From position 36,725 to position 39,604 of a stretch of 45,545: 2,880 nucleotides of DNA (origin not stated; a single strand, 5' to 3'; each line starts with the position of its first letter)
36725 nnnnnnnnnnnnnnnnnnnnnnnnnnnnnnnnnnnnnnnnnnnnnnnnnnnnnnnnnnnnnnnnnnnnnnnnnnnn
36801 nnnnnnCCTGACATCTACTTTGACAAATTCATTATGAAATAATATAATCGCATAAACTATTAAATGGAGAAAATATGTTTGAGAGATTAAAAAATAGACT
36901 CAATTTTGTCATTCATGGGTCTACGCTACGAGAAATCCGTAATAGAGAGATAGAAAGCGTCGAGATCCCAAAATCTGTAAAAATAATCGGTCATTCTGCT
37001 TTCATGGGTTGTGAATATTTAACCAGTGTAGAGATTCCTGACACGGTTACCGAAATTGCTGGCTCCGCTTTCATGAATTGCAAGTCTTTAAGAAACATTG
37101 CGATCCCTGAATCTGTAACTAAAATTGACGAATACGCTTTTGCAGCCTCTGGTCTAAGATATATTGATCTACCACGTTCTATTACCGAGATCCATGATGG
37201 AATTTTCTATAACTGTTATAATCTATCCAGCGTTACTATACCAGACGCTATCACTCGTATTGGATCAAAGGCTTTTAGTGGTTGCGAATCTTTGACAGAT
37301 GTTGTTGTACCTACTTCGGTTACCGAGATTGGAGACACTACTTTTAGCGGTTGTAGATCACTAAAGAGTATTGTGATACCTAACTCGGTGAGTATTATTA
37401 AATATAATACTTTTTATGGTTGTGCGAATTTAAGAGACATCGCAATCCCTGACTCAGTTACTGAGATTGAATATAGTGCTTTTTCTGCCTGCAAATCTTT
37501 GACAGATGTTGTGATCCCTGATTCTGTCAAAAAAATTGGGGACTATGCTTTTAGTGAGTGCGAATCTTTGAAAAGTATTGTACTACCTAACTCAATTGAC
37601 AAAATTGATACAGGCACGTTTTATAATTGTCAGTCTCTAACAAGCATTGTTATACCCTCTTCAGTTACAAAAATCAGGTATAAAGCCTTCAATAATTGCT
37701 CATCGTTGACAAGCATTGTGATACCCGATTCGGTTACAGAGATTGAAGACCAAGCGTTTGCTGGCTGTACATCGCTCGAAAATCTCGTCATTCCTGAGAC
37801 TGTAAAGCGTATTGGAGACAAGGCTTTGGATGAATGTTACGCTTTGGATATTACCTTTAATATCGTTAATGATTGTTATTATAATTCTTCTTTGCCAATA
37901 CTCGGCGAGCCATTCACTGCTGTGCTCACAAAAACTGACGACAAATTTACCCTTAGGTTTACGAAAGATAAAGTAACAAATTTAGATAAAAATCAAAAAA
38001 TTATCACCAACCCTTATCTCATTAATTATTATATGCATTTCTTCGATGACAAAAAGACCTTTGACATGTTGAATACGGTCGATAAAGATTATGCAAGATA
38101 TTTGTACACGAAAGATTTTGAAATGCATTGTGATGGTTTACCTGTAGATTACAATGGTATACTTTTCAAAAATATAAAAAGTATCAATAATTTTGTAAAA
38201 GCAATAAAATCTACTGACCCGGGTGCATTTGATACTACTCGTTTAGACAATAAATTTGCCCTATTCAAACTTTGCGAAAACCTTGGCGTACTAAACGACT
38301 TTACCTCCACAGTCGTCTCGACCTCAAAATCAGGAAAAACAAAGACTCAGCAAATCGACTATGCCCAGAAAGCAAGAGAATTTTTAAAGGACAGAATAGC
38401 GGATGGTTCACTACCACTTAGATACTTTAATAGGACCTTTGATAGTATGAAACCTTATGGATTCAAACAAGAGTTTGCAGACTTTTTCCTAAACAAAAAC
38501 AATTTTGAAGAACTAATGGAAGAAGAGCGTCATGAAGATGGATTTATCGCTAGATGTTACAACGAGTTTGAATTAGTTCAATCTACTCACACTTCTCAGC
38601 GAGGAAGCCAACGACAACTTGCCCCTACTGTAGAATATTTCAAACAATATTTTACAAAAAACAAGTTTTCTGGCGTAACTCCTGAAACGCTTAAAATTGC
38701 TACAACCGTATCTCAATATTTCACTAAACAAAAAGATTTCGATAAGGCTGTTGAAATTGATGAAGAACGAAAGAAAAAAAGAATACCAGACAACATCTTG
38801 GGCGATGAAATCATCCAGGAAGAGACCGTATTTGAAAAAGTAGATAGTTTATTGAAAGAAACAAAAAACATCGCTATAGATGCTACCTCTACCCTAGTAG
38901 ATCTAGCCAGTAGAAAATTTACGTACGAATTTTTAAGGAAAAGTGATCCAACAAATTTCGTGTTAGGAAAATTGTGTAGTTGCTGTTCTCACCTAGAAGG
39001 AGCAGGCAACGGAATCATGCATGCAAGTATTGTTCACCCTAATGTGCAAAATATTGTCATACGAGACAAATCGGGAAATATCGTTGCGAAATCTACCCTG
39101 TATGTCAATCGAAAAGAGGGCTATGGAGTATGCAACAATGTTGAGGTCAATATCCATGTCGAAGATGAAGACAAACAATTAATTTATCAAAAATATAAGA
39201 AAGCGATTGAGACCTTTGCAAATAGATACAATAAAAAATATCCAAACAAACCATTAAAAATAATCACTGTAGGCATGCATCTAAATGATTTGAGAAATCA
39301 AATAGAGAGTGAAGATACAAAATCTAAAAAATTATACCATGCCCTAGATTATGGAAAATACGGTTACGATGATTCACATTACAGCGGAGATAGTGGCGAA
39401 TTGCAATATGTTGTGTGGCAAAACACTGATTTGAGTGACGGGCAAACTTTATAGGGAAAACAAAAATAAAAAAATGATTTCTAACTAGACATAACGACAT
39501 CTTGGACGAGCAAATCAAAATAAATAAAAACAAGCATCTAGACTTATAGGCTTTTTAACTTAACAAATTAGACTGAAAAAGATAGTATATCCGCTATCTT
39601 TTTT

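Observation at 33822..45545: Tandem array of four signal-peptide-less BspA-type LRR proteins sharing an unassigned ~510-aa C-terminal module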

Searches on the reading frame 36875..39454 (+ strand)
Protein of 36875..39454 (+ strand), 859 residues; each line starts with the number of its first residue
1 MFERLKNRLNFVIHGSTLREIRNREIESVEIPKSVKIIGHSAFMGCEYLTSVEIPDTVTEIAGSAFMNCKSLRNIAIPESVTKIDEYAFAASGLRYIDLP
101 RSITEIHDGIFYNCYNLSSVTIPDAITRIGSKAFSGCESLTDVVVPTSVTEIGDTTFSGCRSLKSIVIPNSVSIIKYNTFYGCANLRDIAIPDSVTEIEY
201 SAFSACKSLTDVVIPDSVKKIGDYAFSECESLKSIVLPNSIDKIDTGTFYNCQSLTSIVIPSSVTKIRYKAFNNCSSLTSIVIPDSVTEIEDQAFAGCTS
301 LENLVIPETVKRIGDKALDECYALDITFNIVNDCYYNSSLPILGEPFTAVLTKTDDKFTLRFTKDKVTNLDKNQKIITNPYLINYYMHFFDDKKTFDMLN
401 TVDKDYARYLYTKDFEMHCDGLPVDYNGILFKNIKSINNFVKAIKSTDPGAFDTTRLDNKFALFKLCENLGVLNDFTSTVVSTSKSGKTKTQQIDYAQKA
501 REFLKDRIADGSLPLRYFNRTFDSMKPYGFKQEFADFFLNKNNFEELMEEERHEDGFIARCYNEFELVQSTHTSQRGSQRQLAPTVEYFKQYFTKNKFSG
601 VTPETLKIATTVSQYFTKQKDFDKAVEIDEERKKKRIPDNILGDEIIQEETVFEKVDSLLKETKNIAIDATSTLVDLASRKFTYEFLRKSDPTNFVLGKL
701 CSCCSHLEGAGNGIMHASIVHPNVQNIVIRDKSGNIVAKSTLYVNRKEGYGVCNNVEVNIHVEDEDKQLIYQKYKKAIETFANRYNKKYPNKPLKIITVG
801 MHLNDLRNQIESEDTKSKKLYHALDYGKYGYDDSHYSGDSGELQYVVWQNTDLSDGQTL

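Call 3: search_protein_families(library=pfam, proteins=[window:36875-39454:+], max_evalue=0.01)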
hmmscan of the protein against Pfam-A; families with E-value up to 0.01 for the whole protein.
window:36875-39454:+ (859 aa): 4 families
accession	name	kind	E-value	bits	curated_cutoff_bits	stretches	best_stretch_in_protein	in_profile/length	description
PF13306.12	LRR_5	-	5e-106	350.1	27.7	3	127-252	1-123/127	BspA type Leucine rich repeat region (6 copies)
PF13855.12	LRR_8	-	1e-16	60.9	27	0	148-189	12-54/61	Leucine rich repeat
PF05725.18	FNIP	-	5.3e-07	30.1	21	1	250-291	1-40/44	FNIP Repeat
PF23952.1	LRR_EndoS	-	2.1e-06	28.4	27.9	0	194-256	46-109/116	Endo-beta-N-acetylglucosaminidase EndoS LRR domain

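Call 8: search_protein_families(library=ncbifam, proteins=[window:36875-39454:+], max_evalue=10)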
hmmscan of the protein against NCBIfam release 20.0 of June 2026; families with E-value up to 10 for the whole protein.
window:36875-39454:+ (859 aa): 4 families
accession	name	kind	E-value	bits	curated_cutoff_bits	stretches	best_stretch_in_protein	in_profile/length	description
NF047961.1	adhesin_HupY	equivalog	1.4e-41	142.6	1250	4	20-112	160-251/978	leucine-rich repeat adhesin HupY/LrrG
NF045861.1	glide_Gli349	exception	2.4e-17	61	1750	5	47-114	2677-2744/3169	gliding machinery surface structure protein Gli349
TIGR02167.2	Liste_lipo_26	repeat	0.0006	19.5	30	3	248-258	1-11/26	PARCEL repeat-containing surface protein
TIGR03112.1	6_pyr_pter_rel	hypoth_equivalog_domain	8.2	6.8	69.35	1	738-804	9-76/113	6-pyruvoyl tetrahydropterin synthase-related domain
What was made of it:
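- On STAND/NLR-type sensors: No NTPase domain in Pfam or NCBIfam scans of the full proteins (calls 3, 8)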

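Call 66: search_protein_families(library=padloc, proteins=[window:36875-39454:+], max_evalue=0.1)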
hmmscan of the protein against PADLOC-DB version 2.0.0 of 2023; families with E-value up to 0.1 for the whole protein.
window:36875-39454:+ (859 aa): 1 family
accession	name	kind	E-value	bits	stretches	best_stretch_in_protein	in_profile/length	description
PDLC00194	HamB1|HamB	-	0.0016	14.4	1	532-701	16-185/995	DEAD-box helicase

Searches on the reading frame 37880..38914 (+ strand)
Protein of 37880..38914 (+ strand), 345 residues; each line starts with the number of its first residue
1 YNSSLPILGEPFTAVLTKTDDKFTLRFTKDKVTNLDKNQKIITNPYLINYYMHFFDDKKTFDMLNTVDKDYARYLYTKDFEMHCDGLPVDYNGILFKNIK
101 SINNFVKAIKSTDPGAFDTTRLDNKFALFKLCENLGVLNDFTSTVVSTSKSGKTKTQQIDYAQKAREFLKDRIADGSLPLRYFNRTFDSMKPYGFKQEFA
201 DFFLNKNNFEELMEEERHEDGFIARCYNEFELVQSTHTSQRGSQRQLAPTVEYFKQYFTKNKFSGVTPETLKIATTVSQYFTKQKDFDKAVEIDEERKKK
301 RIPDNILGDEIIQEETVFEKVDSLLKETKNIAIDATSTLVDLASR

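Call 43: predict_structure(alignment_id=A3)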
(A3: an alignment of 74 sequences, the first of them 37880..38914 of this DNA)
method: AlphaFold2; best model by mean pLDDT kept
length: 345 residues; sequences in the alignment: 74
mean_pLDDT: 91.1   pTM: 0.79
mean pLDDT of the five models: 91.1, 90.9, 90.4, 90.2, 89.2
residues with pLDDT >= 90: 269; 70-90: 52; 50-70: 18; < 50: 6
segments of 3 or more residues with pLDDT < 50: 1-4
pLDDT, mean of each block of 10 residues (from residue 1): 50 92 95 96 96 98 96 96 94 96 96 85 96 97 95 97 98 96 96 96 98 96 97 89 83 94 91 90 94 96 72 61 89 91 85
secondary structure, 60 per line:
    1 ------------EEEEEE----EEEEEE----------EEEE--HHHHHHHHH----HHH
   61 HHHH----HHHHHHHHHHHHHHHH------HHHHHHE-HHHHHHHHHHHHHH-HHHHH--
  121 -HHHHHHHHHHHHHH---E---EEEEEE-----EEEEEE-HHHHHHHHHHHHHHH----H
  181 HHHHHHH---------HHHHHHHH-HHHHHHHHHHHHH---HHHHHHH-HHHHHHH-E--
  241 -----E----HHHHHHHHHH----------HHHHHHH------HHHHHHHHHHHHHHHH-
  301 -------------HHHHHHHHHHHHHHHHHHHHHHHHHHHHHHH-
elements in order: E13-18 E23-28 E39-42 H45-53 H58-64 H69-84 H91-96 H99-112 H114-118 H122-135 E143-148 E154-159 H161-175 H180-187 H197-204 H206-218 H222-228 H230-236 H251-260 H271-277 H284-299 H314-344

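Call 45: fold_search(model_id=the predicted structure, library=pdb)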
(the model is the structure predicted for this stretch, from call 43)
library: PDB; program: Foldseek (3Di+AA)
matches with E <= 10: 124; with E <= 0.001: 0
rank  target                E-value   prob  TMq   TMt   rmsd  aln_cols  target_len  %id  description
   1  7aqc_R                6.5e-01  0.04  0.09  0.07  27.9       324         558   14  Structure of the bacterial RQC complex (Decoding State) (released 2020-11-25)
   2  6ks7_H                1.3e+00  0.05  0.08  0.06  16.7       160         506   12  TRiC at 0.1 mM ADP-AlFx, Conformation 1, 0.1-C1 (released 2019-09-18)
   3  7wz3_H                1.6e+00  0.04  0.09  0.07  19.3       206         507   11  Cryo-EM structure of human TRiC-tubulin-S1 state (released 2023-02-22)
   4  6kw3_g                1.8e+00  0.03  0.11  0.10  20.6       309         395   10  The ClassA RSC-Nucleosome Complex (released 2019-11-13)
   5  6kre_H                1.8e+00  0.04  0.10  0.08  19.5       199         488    9  TRiC at 0.05 mM ADP-AlFx, Conformation 2, 0.05-C2 (released 2019-09-18)
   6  7wu7_G                1.9e+00  0.03  0.10  0.08  18.8       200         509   10  Prefoldin-tubulin-TRiC complex (released 2022-12-21)
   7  5e2q_A                2.1e+00  0.02  0.09  0.05  19.3       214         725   14  Structure of human DPP3 in complex with angiotensin-II (released 2016-04-13)
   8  4p79                  2.3e+00  0.03  0.14  0.21  17.2       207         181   12  Crystal structure of mouse claudin-15 (released 2014-04-30)
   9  7ttn_E                2.3e+00  0.03  0.10  0.07  16.4       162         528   13  The beta-tubulin folding intermediate II (released 2022-12-28)
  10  9unw_B                2.4e+00  0.04  0.12  0.15  17.2       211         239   11  mouse PDCD5-TRiC complex (released 2026-03-25)
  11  5e3c_A                2.4e+00  0.03  0.11  0.07  18.0       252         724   13  Structure of human DPP3 in complex with hemorphin like opioid peptide IVYPW (released 2016-04-13)
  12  3zqj_F                2.8e+00  0.02  0.08  0.06  20.0       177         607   12  Mycobacterium tuberculosis UvrA (released 2011-06-22)
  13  3lyq_A                2.8e+00  0.02  0.07  0.12  23.0       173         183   13  Crystal structure of IpgB2 from Shigella flexneri (released 2010-03-31)
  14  7axg                  2.8e+00  0.02  0.11  0.12  23.1       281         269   12  Crystal structure of the hPXR-LBD in complex with tributyltin (released 2021-01-13)
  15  6krd_H                3.0e+00  0.02  0.08  0.06  17.6       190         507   12  TRiC at 0.05 mM ADP-AlFx, Conformation 4, 0.05-C4 (released 2019-09-18)
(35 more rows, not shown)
